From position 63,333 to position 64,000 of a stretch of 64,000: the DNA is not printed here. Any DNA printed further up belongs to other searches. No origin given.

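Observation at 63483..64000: Fourth operon gene: ferredoxin-like protein with unusual first-cluster spacing and an unassigned C-terminal domain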

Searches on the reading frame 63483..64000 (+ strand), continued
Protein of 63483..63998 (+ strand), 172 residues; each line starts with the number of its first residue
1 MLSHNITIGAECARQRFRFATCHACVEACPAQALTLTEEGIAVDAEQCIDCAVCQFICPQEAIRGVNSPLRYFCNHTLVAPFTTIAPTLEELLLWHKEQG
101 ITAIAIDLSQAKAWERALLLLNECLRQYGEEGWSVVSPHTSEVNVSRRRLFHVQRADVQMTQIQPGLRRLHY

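Call 37: predict_structure(alignment_id=A1)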
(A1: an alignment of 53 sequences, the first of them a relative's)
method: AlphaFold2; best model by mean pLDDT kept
length: 284 residues; sequences in the alignment: 53
mean_pLDDT: 92.3   pTM: 0.88
mean pLDDT of the five models: 92.3, 91.9, 91.8, 91.5, 91.1
residues with pLDDT >= 90: 246; 70-90: 11; 50-70: 23; < 50: 4
segments of 3 or more residues with pLDDT < 50: none
pLDDT, mean of each block of 10 residues (from residue 1): 79 95 97 96 96 97 95 95 93 98 95 96 98 92 55 76 95 96 97 96 96 97 96 97 98 97 97 83 55
secondary structure, 60 per line:
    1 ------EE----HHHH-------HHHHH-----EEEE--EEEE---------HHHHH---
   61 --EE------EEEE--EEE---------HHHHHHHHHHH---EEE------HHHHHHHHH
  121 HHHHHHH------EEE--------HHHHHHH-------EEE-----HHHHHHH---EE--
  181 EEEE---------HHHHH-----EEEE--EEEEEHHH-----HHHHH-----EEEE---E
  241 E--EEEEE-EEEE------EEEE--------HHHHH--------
elements in order: H13-16 H24-28 E34-37 E40-43 H53-57 E71-74 E77-79 H89-99 E103-105 H112-127 E134-136 H145-151 E159-161 H167-173 E181-184 H194-198 E204-207 E210-214 H223-227 E233-236 E244-248 E250-253 E260-263 H272-276

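Call 39: find_encoding_contigs(protein=P0077, flank=7000, max_places=2)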
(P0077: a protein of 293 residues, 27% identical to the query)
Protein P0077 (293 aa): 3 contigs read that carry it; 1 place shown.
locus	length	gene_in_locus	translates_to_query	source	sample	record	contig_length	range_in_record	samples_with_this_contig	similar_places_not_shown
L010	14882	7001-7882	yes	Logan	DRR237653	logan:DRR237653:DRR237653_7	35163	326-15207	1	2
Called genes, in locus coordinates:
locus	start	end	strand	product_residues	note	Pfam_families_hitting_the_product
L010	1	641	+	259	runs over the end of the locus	PF00899:ThiF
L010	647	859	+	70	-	PF02597:ThiS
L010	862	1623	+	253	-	PF05690:ThiG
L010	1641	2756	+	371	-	PF04055:Radical_SAM, PF06968:BATS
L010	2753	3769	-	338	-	PF12625:Arabinose_bd, PF12833:HTH_18, PF00165:HTH_AraC (weak)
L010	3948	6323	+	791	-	PF04879:Molybdop_Fe4S4 (weak), PF00384:Molybdopterin, PF01568:Molydop_binding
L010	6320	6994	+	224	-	PF13237:Fer4_10 (weak), PF13247:Fer4_11, PF12838:Fer4_7, PF13187:Fer4_9 (weak), PF25160:LdpA_Fe-S-bd (weak), PF00037:Fer4, PF12797:Fer4_2 (weak), PF12837:Fer4_6 (weak), +3 more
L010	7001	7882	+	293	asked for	PF25160:LdpA_Fe-S-bd (weak), PF00037:Fer4 (weak), PF25160:LdpA_Fe-S-bd (weak), PF13237:Fer4_10 (weak), PF14697:Fer4_21 (weak), PF12838:Fer4_7, PF13187:Fer4_9 (weak), PF00037:Fer4 (weak), +4 more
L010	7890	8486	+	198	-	PF02613:Nitrate_red_del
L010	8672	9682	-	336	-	PF02275:CBAH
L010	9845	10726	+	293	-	PF00126:HTH_1, PF03466:LysR_substrate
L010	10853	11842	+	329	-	PF01207:Dus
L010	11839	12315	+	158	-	PF11163:DUF2947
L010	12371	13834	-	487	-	PF01928:CYTH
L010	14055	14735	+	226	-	PF01865:PhoU_div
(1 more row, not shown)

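Call 40: find_encoding_contigs(protein=P0020, flank=7000, max_places=2)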
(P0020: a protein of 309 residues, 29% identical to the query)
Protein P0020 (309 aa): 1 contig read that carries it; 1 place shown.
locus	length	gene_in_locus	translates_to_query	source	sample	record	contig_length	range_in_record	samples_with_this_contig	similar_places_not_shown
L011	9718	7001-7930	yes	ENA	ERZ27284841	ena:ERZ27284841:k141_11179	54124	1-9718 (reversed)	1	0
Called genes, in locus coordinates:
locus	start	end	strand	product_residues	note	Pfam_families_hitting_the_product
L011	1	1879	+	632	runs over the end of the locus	PF13450:NAD_binding_8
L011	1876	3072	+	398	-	PF13442:Cytochrome_CBB3, PF00034:Cytochrom_C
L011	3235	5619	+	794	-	PF04879:Molybdop_Fe4S4 (weak), PF00384:Molybdopterin, PF01568:Molydop_binding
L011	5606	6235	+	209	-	PF25160:LdpA_Fe-S-bd (faint), PF13247:Fer4_11, PF12838:Fer4_7 (weak), PF13187:Fer4_9 (weak), PF00037:Fer4, PF12797:Fer4_2 (weak), PF12837:Fer4_6, PF13237:Fer4_10 (weak), +1 more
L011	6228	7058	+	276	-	PF04976:DmsC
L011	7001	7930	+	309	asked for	PF12838:Fer4_7 (weak), PF25160:LdpA_Fe-S-bd, PF00037:Fer4 (weak), PF13237:Fer4_10, PF14697:Fer4_21, PF12838:Fer4_7, PF13187:Fer4_9 (weak), PF25160:LdpA_Fe-S-bd (weak), +5 more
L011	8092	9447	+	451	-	PF13449:Phytase-like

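Call 41: list_cluster_members(proteins=[P0002, P0007, P0011, P0020, P0027, P0033, P0051, P0064, P0068, P0077])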
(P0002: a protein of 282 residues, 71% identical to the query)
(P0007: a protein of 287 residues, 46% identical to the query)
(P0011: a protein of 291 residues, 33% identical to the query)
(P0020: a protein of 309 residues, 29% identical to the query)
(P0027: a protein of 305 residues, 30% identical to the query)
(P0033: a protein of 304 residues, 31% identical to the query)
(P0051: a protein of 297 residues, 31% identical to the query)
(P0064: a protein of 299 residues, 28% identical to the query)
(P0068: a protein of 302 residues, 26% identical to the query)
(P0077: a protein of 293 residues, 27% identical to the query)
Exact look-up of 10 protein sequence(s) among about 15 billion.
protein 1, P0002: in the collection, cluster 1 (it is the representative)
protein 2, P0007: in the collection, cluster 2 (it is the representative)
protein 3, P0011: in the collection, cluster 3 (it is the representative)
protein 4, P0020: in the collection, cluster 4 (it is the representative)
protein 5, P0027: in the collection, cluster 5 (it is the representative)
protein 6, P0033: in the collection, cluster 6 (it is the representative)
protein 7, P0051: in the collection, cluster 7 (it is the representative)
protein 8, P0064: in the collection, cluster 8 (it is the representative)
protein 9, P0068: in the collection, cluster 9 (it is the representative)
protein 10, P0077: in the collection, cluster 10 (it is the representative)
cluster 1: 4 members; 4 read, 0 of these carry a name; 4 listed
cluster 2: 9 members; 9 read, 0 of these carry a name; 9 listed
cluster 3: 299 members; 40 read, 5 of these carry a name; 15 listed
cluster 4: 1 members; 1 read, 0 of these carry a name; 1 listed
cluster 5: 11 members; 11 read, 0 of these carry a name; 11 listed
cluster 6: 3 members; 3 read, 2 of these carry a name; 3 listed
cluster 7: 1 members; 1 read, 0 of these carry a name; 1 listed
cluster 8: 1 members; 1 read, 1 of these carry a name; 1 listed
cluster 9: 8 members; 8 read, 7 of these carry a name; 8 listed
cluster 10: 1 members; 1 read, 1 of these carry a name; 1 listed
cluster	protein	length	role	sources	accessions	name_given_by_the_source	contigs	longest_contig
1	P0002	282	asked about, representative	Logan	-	-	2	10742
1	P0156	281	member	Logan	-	-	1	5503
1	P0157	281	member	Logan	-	-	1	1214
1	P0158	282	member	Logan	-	-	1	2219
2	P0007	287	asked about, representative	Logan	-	-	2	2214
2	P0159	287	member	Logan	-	-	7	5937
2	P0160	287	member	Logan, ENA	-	-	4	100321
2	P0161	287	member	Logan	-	-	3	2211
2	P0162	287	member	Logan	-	-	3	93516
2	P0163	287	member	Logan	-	-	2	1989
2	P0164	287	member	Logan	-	-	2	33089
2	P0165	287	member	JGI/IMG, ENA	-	-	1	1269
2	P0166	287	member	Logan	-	-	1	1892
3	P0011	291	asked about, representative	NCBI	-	-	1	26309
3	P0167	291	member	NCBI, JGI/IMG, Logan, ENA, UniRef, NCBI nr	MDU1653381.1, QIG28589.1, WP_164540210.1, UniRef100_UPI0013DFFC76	4Fe-4S binding protein [Leclercia adecarboxylata] | 4Fe-4S binding protein n=1 Tax=Leclercia adecarboxylata TaxID=83655 RepID=UPI0013DFFC76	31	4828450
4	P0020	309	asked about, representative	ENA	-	-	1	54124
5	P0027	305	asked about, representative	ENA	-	-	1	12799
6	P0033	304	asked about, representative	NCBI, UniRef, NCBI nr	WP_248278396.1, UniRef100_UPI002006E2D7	4Fe-4S binding protein [Bacillus sp. DNRA2] | 4Fe-4S binding protein n=1 Tax=Bacillus sp. DNRA2 TaxID=2723053 RepID=UPI002006E2D7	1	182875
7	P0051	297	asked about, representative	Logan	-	-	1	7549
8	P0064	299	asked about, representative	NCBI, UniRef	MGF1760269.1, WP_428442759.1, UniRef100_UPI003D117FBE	4Fe-4S binding protein [Photobacterium sagamiensis] | 4Fe-4S binding protein n=1 Tax=Photobacterium sagamiensis TaxID=2910241 ...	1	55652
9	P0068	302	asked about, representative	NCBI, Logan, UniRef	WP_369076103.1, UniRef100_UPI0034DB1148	4Fe-4S dicluster domain-containing protein [Candidatus Symbiopectobacterium sp. NZEC151] | 4Fe-4S dicluster domain-containing protein n=1 Tax=Candidatus Symbiopectobacterium sp. ...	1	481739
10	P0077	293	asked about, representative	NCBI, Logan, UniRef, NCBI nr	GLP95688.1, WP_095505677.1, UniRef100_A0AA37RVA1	4Fe-4S binding protein [Paraferrimonas sedimenticola] | 4Fe-4S ferredoxin-type domain-containing protein n=1 Tax=Paraferrimonas sedimenticola ...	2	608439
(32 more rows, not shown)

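Call 48: fold_search(model_id=the predicted structure, library=pdb)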
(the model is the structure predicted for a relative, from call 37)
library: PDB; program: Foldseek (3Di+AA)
matches with E <= 10: 276; with E <= 0.001: 12
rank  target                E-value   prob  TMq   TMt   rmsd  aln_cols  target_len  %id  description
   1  5t5i_F                1.7e-05  1.00  0.29  0.25  25.8       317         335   15  TUNGSTEN-CONTAINING FORMYLMETHANOFURAN DEHYDROGENASE FROM METHANOTHERMOBACTER WOLFEII, ORTHORHOMBIC FORM AT 1.9 A (released 2016-10-19)
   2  5t61_v                1.7e-05  1.00  0.20  0.16  26.8       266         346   17  TUNGSTEN-CONTAINING FORMYLMETHANOFURAN DEHYDROGENASE FROM METHANOTHERMOBACTER WOLFEII, TRICLINIC FORM AT 2.55 A (released 2016-10-19)
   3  5t61_X                1.9e-05  1.00  0.22  0.18  22.9       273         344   16  TUNGSTEN-CONTAINING FORMYLMETHANOFURAN DEHYDROGENASE FROM METHANOTHERMOBACTER WOLFEII, TRICLINIC FORM AT 2.55 A (released 2016-10-19)
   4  5t61_F                1.9e-05  0.99  0.20  0.16  25.9       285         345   15  TUNGSTEN-CONTAINING FORMYLMETHANOFURAN DEHYDROGENASE FROM METHANOTHERMOBACTER WOLFEII, TRICLINIC FORM AT 2.55 A (released 2016-10-19)
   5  5t61_j                2.3e-05  1.00  0.22  0.18  22.8       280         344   16  TUNGSTEN-CONTAINING FORMYLMETHANOFURAN DEHYDROGENASE FROM METHANOTHERMOBACTER WOLFEII, TRICLINIC FORM AT 2.55 A (released 2016-10-19)
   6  5t5m_F                2.3e-05  0.99  0.20  0.16  26.4       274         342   17  TUNGSTEN-CONTAINING FORMYLMETHANOFURAN DEHYDROGENASE FROM METHANOTHERMOBACTER WOLFEII, TRIGONAL FORM AT 2.5 A. (released 2016-10-19)
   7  5t61_R                3.2e-05  0.98  0.22  0.18  26.0       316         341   16  TUNGSTEN-CONTAINING FORMYLMETHANOFURAN DEHYDROGENASE FROM METHANOTHERMOBACTER WOLFEII, TRICLINIC FORM AT 2.55 A (released 2016-10-19)
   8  5t61_d                3.4e-05  1.00  0.21  0.18  23.6       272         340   17  TUNGSTEN-CONTAINING FORMYLMETHANOFURAN DEHYDROGENASE FROM METHANOTHERMOBACTER WOLFEII, TRICLINIC FORM AT 2.55 A (released 2016-10-19)
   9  5t61_L                4.3e-05  0.98  0.19  0.16  25.9       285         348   15  TUNGSTEN-CONTAINING FORMYLMETHANOFURAN DEHYDROGENASE FROM METHANOTHERMOBACTER WOLFEII, TRICLINIC FORM AT 2.55 A (released 2016-10-19)
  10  5t5i_N                4.6e-05  0.99  0.19  0.16  26.9       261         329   18  TUNGSTEN-CONTAINING FORMYLMETHANOFURAN DEHYDROGENASE FROM METHANOTHERMOBACTER WOLFEII, ORTHORHOMBIC FORM AT 1.9 A (released 2016-10-19)
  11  7z0s_F                7.6e-05  1.00  0.24  0.39   6.0       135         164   18  Structure of the Escherichia coli formate hydrogenlyase complex (anaerobic preparation, without formate dehydrogenase  (released 2022-09-28)
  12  7z0t_F                2.2e-04  1.00  0.24  0.45   6.9       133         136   20  Structure of the Escherichia coli formate hydrogenlyase complex (aerobic preparation, composite structure) (released 2022-09-28)
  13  5c4i_E                1.2e-03  1.00  0.21  0.19  11.6       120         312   19  Structure of an Oxalate Oxidoreductase (released 2015-07-01)
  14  5exe_B                1.7e-03  1.00  0.20  0.19  12.4       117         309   23  Crystal structure of oxalate oxidoreductase from Moorella thermoacetica bound with carboxy-TPP adduct (released 2015-12-30)
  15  5exd_H                1.8e-03  1.00  0.20  0.19  12.7       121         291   22  Crystal structure of oxalate oxidoreductase from Moorella thermoacetica bound with carboxy-di-oxido-methyl-TPP (COOM-T (released 2015-12-30)
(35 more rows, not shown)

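Call 49: find_homologous_proteins(query=A1, max_evalue=1e-10)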
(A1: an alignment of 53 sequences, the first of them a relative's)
Query A1 (53 sequences) (284 aa, profile of the alignment): 46 proteins with E <= 1e-10 among 4849 candidates.
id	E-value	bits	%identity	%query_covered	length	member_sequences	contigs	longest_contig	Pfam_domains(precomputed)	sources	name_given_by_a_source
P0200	5.2e-80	287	53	99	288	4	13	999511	PF14697.12,PF12797.13,PF12837.13,PF00037.33,PF13484.12,PF12838.13,PF25160.2,PF13237.12,PF13187.12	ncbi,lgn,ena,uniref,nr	ncbi:TPA: 4Fe-4S dicluster domain-containing protein [Citrobacter freundii]|uniref:4Fe-4S dicluster 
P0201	6.2e-80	287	32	97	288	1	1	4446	PF14697.12,PF12797.13,PF12837.13,PF00037.33,PF12798.13,PF13484.12,PF12838.13,PF25160.2,PF13237.12,PF13183.12,PF13187.12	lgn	-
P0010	9.3e-80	286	39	97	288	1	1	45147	PF14697.12,PF12797.13,PF12837.13,PF00037.33,PF13484.12,PF12838.13,PF25160.2,PF13237.12,PF13183.12,PF13187.12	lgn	-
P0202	5.8e-79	284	42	98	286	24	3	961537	PF14697.12,PF12797.13,PF12837.13,PF00037.33,PF13484.12,PF12838.13,PF25160.2,PF13237.12,PF13183.12,PF13187.12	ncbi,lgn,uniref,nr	ncbi:4Fe-4S binding domain-containing protein [Enterobacter sp. kpr-6]|uniref:4Fe-4S binding protein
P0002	6.7e-79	283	71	100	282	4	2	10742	PF14697.12,PF12797.13,PF12837.13,PF00037.33,PF13484.12,PF12838.13,PF25160.2,PF13237.12,PF13187.12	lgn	-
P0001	9.9e-79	283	100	100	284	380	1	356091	PF14697.12,PF12797.13,PF12837.13,PF00037.33,PF13484.12,PF12838.13,PF25160.2,PF13237.12,PF13187.12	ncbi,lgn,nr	ncbi:4Fe-4S dicluster domain-containing protein [Escherichia coli]|nr:4Fe-4S dicluster domain-contai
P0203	2.0e-78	282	54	100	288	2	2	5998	PF14697.12,PF12797.13,PF12837.13,PF00037.33,PF13484.12,PF12838.13,PF25160.2,PF13237.12,PF13187.12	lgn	-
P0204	1.3e-77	279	38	97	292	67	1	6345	PF14697.12,PF12797.13,PF12837.13,PF00037.33,PF13484.12,PF12838.13,PF25160.2,PF13237.12,PF13183.12,PF13187.12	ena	-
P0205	2.0e-77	278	39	88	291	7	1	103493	PF14697.12,PF12797.13,PF12837.13,PF00037.33,PF13484.12,PF12838.13,PF25160.2,PF13237.12,PF13183.12,PF13187.12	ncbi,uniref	ncbi:4Fe-4S binding protein [Enterobacter asburiae]|uniref:4Fe-4S binding protein n=1 Tax=Enterobact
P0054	2.4e-77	278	25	98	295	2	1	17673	PF14697.12,PF12797.13,PF12837.13,PF00037.33,PF13484.12,PF12838.13,PF25160.2,PF13237.12,PF13183.12,PF13187.12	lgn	-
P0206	2.4e-77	278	34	96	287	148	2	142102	PF14697.12,PF12797.13,PF12837.13,PF00037.33,PF13484.12,PF12838.13,PF25160.2,PF13237.12,PF13183.12,PF13187.12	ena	-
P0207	4.1e-77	277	35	97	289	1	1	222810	PF14697.12,PF12797.13,PF12837.13,PF00037.33,PF13484.12,PF12838.13,PF25160.2,PF13237.12,PF13183.12,PF13187.12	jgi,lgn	jgi:ferredoxin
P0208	4.8e-77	277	40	89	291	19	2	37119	PF14697.12,PF12797.13,PF12837.13,PF00037.33,PF13484.12,PF12838.13,PF25160.2,PF13237.12,PF13183.12,PF13187.12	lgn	-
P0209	9.3e-77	276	32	96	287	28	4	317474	PF14697.12,PF12797.13,PF12837.13,PF00037.33,PF13484.12,PF12838.13,PF13534.12,PF25160.2,PF13237.12,PF13183.12,PF13187.12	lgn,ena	-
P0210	2.1e-76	275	41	96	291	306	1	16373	PF14697.12,PF12797.13,PF12837.13,PF00037.33,PF13484.12,PF12838.13,PF25160.2,PF13237.12,PF13187.12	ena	-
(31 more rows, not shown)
